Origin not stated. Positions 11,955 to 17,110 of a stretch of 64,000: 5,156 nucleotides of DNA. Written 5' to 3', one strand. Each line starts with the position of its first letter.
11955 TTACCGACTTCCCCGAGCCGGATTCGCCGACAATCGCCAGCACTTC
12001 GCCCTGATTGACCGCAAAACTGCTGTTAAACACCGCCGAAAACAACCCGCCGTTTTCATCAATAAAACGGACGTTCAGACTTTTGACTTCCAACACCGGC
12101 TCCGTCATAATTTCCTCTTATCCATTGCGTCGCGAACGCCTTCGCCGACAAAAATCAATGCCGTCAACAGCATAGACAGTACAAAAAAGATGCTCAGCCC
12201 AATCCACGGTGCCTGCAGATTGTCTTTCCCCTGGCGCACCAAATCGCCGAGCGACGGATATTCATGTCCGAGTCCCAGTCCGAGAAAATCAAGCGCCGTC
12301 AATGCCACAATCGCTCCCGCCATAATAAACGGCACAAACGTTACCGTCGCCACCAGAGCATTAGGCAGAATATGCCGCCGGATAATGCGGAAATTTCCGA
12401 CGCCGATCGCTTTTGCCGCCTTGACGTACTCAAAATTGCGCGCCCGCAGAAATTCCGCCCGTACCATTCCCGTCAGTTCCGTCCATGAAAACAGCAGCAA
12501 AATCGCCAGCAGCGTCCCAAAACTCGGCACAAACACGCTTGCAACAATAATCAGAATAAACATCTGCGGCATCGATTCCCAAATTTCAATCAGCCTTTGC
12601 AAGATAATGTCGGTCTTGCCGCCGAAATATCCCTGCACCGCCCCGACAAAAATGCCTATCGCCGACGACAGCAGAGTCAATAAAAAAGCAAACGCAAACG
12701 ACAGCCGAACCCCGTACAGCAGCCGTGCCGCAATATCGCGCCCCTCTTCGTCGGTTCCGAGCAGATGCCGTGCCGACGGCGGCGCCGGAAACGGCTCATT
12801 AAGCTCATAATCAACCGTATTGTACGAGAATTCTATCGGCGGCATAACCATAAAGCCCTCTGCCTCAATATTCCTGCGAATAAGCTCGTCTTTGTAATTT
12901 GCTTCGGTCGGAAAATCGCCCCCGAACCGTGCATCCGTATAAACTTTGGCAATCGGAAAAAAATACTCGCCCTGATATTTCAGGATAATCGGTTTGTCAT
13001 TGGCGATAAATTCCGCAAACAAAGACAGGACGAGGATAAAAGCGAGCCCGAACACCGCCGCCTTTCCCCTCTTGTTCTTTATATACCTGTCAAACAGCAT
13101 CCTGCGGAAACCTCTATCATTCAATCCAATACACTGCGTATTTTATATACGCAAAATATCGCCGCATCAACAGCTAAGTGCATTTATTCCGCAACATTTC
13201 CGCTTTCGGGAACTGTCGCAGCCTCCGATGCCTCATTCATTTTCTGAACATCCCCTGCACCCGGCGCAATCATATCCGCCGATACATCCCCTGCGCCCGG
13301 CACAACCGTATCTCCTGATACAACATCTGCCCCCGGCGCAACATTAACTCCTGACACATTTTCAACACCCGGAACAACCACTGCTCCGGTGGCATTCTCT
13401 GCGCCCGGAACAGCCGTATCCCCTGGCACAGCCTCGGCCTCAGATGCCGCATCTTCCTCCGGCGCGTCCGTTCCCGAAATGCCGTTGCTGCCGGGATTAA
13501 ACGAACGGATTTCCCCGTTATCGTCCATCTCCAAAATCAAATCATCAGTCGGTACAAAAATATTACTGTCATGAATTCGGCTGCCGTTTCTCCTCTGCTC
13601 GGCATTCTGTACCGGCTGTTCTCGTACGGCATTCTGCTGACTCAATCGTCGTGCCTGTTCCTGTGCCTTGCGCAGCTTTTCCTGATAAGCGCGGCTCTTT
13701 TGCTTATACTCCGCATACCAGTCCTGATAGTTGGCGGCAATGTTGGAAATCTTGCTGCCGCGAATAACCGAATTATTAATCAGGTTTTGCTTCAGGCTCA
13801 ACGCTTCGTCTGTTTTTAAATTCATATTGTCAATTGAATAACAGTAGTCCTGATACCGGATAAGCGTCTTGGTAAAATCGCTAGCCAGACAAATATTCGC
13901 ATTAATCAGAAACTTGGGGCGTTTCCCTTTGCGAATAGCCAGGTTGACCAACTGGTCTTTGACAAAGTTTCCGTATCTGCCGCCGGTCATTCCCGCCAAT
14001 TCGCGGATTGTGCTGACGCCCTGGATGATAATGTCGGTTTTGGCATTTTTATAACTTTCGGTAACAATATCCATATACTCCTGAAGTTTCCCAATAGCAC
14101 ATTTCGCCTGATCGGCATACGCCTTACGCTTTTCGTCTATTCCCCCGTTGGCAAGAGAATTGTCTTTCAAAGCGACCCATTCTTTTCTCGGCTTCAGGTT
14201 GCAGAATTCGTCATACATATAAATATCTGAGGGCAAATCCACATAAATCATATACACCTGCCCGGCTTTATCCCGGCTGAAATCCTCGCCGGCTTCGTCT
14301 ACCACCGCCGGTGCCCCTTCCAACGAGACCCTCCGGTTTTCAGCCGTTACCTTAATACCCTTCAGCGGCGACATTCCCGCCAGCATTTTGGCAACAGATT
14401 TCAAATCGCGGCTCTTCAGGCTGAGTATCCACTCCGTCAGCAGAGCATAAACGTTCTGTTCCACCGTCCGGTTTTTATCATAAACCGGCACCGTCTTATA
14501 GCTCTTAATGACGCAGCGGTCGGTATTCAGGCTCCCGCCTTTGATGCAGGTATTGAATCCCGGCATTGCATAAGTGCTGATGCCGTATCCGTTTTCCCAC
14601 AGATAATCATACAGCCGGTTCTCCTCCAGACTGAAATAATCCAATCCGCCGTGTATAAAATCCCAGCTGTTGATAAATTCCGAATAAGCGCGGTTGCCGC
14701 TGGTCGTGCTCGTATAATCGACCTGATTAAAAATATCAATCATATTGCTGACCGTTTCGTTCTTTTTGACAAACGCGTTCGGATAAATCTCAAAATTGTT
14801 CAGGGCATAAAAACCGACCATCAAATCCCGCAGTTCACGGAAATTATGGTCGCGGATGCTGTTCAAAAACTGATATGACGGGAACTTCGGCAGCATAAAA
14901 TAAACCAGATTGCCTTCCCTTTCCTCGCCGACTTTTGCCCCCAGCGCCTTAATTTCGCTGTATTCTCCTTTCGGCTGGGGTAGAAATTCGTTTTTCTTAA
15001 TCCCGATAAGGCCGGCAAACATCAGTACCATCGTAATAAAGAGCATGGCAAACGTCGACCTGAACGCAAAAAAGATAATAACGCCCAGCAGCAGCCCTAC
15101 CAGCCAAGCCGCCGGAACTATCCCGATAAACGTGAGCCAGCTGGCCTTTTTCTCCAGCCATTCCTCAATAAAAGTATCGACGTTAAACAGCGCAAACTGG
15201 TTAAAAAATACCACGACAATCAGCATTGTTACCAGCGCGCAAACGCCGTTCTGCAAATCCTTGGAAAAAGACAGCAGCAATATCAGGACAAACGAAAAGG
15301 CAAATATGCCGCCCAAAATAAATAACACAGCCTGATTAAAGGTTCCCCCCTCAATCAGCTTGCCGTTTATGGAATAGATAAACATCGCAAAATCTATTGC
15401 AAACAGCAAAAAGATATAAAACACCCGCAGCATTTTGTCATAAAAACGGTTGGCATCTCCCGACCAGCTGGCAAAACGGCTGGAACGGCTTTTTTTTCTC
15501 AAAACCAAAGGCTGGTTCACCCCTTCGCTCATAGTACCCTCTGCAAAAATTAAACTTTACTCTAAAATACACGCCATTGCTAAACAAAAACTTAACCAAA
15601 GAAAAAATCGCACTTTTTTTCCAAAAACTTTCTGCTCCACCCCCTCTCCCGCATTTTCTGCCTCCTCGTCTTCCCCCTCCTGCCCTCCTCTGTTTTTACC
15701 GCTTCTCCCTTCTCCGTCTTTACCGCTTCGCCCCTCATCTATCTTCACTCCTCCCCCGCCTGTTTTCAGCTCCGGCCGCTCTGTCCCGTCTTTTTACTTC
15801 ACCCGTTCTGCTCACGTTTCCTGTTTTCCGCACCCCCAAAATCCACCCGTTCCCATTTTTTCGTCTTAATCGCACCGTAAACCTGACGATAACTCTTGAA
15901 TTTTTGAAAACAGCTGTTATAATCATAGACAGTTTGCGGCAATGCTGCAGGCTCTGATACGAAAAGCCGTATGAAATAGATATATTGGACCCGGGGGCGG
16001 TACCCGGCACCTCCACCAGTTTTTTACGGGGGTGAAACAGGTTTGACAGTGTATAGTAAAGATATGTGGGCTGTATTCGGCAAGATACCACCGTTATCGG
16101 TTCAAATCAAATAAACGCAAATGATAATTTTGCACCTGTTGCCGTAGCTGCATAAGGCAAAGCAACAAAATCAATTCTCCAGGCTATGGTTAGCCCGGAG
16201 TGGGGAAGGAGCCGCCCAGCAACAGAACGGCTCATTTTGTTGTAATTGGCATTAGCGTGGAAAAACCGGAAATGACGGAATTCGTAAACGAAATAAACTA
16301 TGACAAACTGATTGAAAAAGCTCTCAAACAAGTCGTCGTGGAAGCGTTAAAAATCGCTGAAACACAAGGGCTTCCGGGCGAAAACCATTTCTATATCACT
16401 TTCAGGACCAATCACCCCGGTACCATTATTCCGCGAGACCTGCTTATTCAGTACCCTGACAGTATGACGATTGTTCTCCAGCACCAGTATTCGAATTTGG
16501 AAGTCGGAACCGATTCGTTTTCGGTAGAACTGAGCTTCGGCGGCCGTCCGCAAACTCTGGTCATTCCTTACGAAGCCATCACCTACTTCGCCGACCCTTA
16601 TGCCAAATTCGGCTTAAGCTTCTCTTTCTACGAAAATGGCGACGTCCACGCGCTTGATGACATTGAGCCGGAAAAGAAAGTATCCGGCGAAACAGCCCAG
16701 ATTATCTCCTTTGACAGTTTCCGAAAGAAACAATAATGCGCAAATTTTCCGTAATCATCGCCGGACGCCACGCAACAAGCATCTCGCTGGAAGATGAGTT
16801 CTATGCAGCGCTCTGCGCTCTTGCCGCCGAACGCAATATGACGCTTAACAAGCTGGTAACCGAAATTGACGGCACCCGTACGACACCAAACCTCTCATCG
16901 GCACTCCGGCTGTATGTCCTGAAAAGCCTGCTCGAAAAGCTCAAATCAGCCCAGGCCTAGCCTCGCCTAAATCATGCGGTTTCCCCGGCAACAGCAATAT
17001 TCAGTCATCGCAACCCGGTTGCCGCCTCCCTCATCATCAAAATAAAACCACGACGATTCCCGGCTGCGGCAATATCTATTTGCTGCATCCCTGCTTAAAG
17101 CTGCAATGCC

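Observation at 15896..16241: Circularly permuted two-piece tmRNA (ssrA): acceptor piece encoded upstream of the coding piece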

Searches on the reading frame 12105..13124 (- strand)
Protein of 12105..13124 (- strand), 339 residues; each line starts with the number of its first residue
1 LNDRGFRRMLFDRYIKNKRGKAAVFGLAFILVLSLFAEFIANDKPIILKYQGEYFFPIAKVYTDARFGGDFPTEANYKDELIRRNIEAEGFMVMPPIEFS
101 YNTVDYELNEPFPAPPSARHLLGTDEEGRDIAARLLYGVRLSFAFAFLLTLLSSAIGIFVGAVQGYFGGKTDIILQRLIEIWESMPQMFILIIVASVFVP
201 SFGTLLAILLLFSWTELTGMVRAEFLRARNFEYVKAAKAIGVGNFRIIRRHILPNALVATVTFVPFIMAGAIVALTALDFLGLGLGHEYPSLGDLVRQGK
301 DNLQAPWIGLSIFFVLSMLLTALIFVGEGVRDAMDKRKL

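Call 7: search_protein_families(library=ncbifam, proteins=[window:12105-13124:-])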
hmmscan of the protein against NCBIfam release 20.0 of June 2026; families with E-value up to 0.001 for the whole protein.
window:12105-13124:- (339 aa): 21 families
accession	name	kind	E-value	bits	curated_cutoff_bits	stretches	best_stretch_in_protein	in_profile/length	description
NF011596.0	PRK15021.1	subfamily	2.3e-117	391.8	439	1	11-338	12-339/341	microcin C ABC transporter permease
NF045476.1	Opp4C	equivalog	3.6e-62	210.2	350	1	100-336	38-277/278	oligopeptide ABC transporter permease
NF045475.1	Opp3C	equivalog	1.9e-49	168.6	450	1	119-337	107-326/328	oligopeptide ABC transporter permease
NF045474.1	Opp2C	equivalog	1.1e-47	162.6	300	1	106-335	7-236/236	nickel transporter permease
NF045473.1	Opp1C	equivalog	1.6e-45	155.6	350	1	114-337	42-266/267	nickel/cobalt ABC transporter permease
TIGR02790.1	nickel_nikC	equivalog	1.7e-42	145.8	358.45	1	107-335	30-258/258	nickel ABC transporter permease subunit NikC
NF011935.0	PRK15406.1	equivalog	9.7e-39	133.9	433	1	93-337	54-300/302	oligopeptide ABC transporter permease OppC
NF008160.0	PRK10913.1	equivalog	6.9e-38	130.8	483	1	117-337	76-297/300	dipeptide ABC transporter permease DppC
NF007376.0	PRK09881.1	equivalog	2.8e-37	128.3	434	1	92-337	47-292/298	D,D-dipeptide ABC transporter permease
NF043080.1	MMSYN1_0166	equivalog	2e-36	125.5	370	1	99-337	61-304/307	oligopeptide ABC transporter permease OppC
NF011662.0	PRK15082.1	equivalog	3.9e-35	121.7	484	1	102-336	63-298/303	glutathione ABC transporter permease GsiD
NF047573.1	opine_perm_CntC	exception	6.1e-35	120.9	440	1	97-337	30-270/271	staphylopine uptake ABC transporter permease subunit CntC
NF007738.0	PRK10417.1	equivalog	8.6e-31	107.4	335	1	100-336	33-269/277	nickel ABC transporter permease subunit NikC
NF011691.0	PRK15111.1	equivalog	2.3e-21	76.6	379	1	119-335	75-292/296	putrescine export ABC transporter permease SapC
NF045472.1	Opp4B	equivalog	5.7e-07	29.1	450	1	209-284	195-274/319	oligopeptide ABC transporter permease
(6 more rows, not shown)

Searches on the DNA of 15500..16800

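Call 45: search_rna_families(source=window, start=15500, end=16800, threshold=evalue, max_evalue=1)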
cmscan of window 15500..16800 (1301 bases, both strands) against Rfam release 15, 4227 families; matches with E-value up to 1: 3.
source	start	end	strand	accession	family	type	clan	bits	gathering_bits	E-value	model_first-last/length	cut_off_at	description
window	15892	16236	+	RF01849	alpha_tmRNA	Gene;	CL00001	199.1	50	9.6e-58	1-355/355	no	Alphaproteobacteria transfer-messenger RNA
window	15956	16155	+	RF04321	tmRNA_permuted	Gene;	-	145.5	47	2.2e-30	1-213/213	no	permuted transfer-messenger RNA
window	16198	16255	-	RF02066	STnc320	Gene; sRNA;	-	22.7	50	0.16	1-55/55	no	Salmonella enterica sRNA STnc320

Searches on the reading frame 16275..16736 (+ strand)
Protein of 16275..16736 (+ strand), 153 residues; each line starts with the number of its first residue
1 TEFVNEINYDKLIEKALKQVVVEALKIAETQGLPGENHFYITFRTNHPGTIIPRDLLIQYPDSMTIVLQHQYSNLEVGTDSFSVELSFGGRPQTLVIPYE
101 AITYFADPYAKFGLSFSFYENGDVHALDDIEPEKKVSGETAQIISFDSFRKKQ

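Call 7: search_protein_families(library=ncbifam, proteins=[window:16275-16736:+])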
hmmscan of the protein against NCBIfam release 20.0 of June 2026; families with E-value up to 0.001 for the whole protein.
window:16275-16736:+ (153 aa): 0 families

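Call 8: search_protein_families(library=pfam, proteins=[window:16275-16736:+])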
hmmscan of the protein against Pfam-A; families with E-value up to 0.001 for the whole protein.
window:16275-16736:+ (153 aa): 1 family
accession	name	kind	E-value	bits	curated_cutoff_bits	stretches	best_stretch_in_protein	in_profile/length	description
PF04386.18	SspB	-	3.3e-37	128.4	27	1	12-129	2-119/156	Stringent starvation protein B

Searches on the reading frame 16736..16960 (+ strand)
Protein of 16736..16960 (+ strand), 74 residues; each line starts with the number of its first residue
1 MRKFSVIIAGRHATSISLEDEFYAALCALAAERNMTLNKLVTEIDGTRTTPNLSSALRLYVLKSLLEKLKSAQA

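Call 7: search_protein_families(library=ncbifam, proteins=[window:16736-16960:+])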
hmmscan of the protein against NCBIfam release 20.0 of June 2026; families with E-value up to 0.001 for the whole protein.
window:16736-16960:+ (74 aa): 0 families

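Call 8: search_protein_families(library=pfam, proteins=[window:16736-16960:+])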
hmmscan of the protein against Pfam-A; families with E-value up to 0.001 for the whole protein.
window:16736-16960:+ (74 aa): 1 family
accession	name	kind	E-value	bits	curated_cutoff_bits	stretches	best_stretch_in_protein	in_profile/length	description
PF13467.12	RHH_4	-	2.5e-19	69.5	25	1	2-64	2-66/67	Ribbon-helix-helix domain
